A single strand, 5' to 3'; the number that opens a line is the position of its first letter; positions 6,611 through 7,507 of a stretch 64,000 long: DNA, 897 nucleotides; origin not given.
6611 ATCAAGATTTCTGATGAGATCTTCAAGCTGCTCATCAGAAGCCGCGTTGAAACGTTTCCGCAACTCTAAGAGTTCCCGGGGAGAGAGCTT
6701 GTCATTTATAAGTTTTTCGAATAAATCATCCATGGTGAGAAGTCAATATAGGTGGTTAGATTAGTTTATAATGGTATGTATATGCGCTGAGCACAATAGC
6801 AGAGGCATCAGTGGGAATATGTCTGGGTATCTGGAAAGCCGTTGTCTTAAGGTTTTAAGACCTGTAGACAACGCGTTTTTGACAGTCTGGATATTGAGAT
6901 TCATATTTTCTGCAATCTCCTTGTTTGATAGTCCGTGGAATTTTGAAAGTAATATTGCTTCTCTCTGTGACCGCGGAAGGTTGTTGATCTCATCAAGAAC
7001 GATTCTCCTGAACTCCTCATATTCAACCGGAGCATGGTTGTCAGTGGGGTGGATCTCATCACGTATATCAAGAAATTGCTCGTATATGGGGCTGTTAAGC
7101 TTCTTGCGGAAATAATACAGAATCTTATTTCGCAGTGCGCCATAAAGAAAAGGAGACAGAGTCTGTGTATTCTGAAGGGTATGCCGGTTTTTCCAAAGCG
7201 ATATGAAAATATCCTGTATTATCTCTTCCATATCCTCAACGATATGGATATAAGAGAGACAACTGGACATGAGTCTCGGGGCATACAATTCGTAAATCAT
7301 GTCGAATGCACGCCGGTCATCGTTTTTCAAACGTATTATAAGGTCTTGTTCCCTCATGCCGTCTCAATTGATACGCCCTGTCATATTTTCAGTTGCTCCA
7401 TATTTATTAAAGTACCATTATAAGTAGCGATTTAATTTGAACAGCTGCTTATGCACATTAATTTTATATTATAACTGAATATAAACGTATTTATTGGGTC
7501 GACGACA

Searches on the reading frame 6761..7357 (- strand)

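Call 60: search_protein_families(library=pfam, proteins=[window:6761-7357:-], max_evalue=0.001)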
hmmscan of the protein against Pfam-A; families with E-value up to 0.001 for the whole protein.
window:6761-7357:- (198 aa): 5 families
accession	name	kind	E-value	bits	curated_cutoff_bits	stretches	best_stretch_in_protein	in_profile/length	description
PF08281.18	Sigma70_r4_2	-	9.1e-16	57.7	25.7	1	118-170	2-54/54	Sigma-70, region 4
PF04542.20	Sigma70_r2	-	9.5e-11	41.8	24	1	21-86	1-68/71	Sigma-70 region 2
PF04545.22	Sigma70_r4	-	2.5e-07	30.6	24.1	1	125-172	3-50/50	Sigma-70, region 4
PF07638.17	Sigma70_ECF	-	7.6e-05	23.1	21.1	1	121-164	130-173/185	ECF sigma factor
PF00196.25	GerE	-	0.00036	20.6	23.5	1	131-161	5-36/57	Bacterial regulatory proteins, luxR family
